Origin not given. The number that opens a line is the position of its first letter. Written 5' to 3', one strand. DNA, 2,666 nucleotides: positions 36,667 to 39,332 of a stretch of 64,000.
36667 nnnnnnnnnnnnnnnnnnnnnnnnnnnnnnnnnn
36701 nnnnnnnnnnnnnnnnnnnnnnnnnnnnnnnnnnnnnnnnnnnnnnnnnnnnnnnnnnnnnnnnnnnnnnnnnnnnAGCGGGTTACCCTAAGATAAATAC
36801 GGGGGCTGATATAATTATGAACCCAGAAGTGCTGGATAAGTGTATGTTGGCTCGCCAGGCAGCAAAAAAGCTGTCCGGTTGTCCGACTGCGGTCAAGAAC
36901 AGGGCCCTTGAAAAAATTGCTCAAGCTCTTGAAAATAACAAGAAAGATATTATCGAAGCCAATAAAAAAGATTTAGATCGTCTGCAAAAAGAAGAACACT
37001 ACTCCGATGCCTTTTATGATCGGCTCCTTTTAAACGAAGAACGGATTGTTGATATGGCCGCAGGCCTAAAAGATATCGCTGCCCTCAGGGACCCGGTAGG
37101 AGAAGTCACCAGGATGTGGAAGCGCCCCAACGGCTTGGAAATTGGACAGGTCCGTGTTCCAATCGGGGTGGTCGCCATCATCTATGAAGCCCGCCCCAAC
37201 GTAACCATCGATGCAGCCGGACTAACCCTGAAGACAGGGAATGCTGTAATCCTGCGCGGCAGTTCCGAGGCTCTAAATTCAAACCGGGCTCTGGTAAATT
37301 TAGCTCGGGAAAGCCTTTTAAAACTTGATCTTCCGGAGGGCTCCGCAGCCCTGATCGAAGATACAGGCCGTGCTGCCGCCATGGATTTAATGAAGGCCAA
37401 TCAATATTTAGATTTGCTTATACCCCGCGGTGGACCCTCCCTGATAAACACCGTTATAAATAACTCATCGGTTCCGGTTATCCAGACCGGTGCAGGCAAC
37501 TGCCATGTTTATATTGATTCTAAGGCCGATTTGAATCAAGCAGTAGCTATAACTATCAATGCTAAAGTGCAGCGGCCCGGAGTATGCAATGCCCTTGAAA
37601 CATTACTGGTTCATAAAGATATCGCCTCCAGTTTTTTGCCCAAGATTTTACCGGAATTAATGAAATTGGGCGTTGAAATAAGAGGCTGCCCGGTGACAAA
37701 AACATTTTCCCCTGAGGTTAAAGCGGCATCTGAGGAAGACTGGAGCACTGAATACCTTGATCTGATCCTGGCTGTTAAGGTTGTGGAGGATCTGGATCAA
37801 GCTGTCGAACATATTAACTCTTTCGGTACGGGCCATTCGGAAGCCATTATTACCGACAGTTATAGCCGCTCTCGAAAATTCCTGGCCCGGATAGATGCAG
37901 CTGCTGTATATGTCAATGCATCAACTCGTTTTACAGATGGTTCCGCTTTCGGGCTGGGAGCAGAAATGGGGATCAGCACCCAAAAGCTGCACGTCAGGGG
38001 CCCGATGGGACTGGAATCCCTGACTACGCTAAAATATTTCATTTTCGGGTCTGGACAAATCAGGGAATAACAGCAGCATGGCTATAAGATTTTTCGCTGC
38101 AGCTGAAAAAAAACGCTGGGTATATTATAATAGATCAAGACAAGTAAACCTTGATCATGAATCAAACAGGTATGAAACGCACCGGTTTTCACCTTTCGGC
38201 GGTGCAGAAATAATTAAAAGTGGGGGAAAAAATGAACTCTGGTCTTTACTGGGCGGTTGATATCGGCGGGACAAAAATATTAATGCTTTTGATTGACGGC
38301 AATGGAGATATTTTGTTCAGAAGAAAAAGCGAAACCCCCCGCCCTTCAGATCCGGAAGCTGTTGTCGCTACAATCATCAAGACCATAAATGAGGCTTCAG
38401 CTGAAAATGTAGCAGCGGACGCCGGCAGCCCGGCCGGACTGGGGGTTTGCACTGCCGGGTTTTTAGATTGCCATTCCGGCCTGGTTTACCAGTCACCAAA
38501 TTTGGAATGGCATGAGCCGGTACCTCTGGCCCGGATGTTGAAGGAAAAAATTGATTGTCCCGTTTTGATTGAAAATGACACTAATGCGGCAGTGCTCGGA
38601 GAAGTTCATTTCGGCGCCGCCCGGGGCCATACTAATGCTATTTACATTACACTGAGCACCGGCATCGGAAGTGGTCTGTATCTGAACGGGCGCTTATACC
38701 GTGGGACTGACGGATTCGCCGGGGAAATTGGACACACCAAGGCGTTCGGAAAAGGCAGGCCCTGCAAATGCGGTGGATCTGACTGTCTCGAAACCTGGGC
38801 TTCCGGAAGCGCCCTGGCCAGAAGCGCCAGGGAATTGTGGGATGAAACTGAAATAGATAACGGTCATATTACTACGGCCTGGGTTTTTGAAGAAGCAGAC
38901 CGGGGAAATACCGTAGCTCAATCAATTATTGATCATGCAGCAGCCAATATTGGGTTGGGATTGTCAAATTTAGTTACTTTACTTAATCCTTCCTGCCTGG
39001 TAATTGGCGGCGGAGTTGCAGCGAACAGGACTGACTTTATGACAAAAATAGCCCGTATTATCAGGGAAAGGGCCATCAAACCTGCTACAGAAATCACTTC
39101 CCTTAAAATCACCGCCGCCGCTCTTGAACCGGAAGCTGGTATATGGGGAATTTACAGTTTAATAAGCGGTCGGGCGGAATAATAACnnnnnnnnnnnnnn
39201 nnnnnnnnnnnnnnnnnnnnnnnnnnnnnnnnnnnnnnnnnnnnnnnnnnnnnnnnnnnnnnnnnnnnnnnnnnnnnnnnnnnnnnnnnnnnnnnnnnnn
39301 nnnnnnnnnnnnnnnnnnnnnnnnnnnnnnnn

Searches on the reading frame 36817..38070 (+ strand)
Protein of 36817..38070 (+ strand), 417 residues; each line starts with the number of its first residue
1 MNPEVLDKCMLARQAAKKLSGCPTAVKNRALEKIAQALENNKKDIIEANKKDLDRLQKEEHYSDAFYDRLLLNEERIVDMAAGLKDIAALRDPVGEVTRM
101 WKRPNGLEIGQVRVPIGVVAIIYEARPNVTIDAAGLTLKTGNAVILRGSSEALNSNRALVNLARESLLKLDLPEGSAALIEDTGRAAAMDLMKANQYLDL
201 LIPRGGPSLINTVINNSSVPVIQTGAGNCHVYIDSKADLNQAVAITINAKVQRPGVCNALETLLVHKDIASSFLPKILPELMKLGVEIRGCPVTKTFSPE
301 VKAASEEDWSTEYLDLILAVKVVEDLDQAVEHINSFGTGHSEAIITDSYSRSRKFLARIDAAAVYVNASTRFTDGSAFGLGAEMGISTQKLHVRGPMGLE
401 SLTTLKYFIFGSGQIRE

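Call 4: search_protein_families(library=ncbifam, proteins=[window:36817-38070:+])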
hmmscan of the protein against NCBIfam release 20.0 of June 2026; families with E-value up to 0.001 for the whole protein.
window:36817-38070:+ (417 aa): 31 families (the best 25 are shown)
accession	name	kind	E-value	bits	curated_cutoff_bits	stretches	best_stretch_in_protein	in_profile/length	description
NF001221.0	PRK00197.1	equivalog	1.2e-178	594.1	289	1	4-417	6-418/418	glutamate-5-semialdehyde dehydrogenase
TIGR00407.1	proA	equivalog_domain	1.4e-147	491.7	317.45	1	12-406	1-398/398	glutamate-5-semialdehyde dehydrogenase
TIGR01092.1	P5CS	equivalog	2e-96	323.9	796.75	1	7-415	290-694/715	delta l-pyrroline-5-carboxylate synthetase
NF010378.0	PRK13805.1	equivalog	3.7e-21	74.7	951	1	109-273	104-269/872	bifunctional acetaldehyde-CoA/alcohol dehydrogenase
NF047625.1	AcylSulfactDhSauS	equivalog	3.3e-19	69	600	2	108-269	95-256/464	acylating sulfoacetaldehyde dehydrogenase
TIGR02518.1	EutH_ACDH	equivalog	1e-17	64.2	620.1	1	12-266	17-255/488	acetaldehyde dehydrogenase (acetylating)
NF052305.1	DioxValDhHalo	equivalog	2e-14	53.4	750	2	107-314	133-338/483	2,5-dioxovalerate dehydrogenase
NF040648.1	lactal_redase_Meth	equivalog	5.6e-14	52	650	1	111-286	125-303/463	lactaldehyde dehydrogenase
NF042993.1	AlphKGSA_gudD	equivalog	4e-11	42.3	770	1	112-285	137-311/481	alpha-ketoglutaric semialdehyde dehydrogenase GucD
NF050084.1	pip_6_carb_DH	equivalog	2.2e-09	36.8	730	1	111-284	113-290/475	L-piperidine-6-carboxylate dehydrogenase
NF011927.0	PRK15398.1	subfamily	3.9e-09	35.7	403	1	13-273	46-288/465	aldehyde dehydrogenase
NF007352.0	PRK09847.1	equivalog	1.4e-08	33.7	850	1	112-277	154-322/495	aldehyde dehydrogenase PuuC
NF006915.0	PRK09406.1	equivalog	5.3e-08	32.2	730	0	221-286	229-294/457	NADP-dependent succinic semialdehyde dehydrogenase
TIGR01804.1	BADH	equivalog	8.7e-08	31.1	668.6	1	12-279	44-298/467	betaine-aldehyde dehydrogenase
TIGR03216.1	OH_muco_semi_DH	equivalog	1e-07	30.9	693.25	1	12-277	44-303/481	2-hydroxymuconic semialdehyde dehydrogenase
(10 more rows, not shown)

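Call 5: search_protein_families(library=pfam, proteins=[window:36817-38070:+])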
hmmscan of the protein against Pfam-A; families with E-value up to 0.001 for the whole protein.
window:36817-38070:+ (417 aa): 1 family
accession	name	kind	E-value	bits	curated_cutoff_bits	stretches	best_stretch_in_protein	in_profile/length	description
PF00171.27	Aldedh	-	6.2e-26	91.4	23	2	10-286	36-298/461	Aldehyde dehydrogenase family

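Call 14: find_encoding_contigs(protein=window:36817-38070:+, flank=10000, max_places=4)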
Protein window:36817-38070:+ (417 aa): no gene with exactly this product is on record in the collection.

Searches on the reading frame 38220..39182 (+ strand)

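Call 7: search_protein_families(library=pfam, proteins=[window:38220-39182:+])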
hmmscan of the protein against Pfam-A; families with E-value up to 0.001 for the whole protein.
window:38220-39182:+ (320 aa): 1 family
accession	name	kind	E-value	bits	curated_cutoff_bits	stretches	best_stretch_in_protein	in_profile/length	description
PF00480.26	ROK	-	3.6e-66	224.1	22.9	1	10-315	1-291/294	ROK family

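Call 10: search_protein_families(library=ncbifam, proteins=[window:38220-39182:+], max_evalue=0.00001)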
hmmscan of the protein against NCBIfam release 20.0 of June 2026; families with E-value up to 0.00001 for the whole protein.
window:38220-39182:+ (320 aa): 13 families
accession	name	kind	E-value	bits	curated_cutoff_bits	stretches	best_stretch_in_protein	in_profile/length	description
TIGR00744.1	ROK_glcA_fam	subfamily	6.5e-62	209.6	260.35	1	12-315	2-308/318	ROK family glucokinase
NF003461.0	PRK05082.1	subfamily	4.3e-43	147.8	283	1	12-313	5-284/291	N-acetylmannosamine kinase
NF007251.0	PRK09698.1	equivalog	6.1e-40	137.3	253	1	10-312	8-293/304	allose kinase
NF047821.1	NactlManKinNanK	equivalog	1.3e-38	133.2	450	1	12-311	5-282/288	N-acetylmannosamine kinase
NF047937.1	TransRegNagC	equivalog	1.4e-38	133.2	650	1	12-308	83-377/399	DNA-binding transcriptional regulator NagC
NF045551.1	GK_Pyrobac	equivalog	3e-36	125.2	500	1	10-278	2-248/294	ATP-dependent glucokinase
NF049930.1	TransRegMlc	equivalog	1.1e-35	123.7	530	1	10-298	87-375/405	sugar metabolism global transcriptional regulator Mlc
NF007108.0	PRK09557.1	equivalog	2.2e-33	115.8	443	1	12-282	5-270/303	fructokinase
NF042998.1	bglucokin_BglK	equivalog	2e-28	99.5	550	1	12-283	5-260/291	beta-glucoside kinase BglK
NF009835.0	PRK13310.1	equivalog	5.6e-28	98.1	380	1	9-284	1-272/303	N-acetylglucosamine kinase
NF045942.1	PolPhglucPhase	equivalog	7.4e-18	65.2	250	1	12-164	4-150/242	polyphosphate--glucose phosphotransferase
NF009836.0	PRK13311.1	equivalog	1.1e-15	57.6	551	1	9-256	1-245/256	N-acetyl-D-glucosamine kinase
NF045550.1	FrctkaseScrK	equivalog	3.8e-11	43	400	1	8-175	3-159/293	fructokinase ScrK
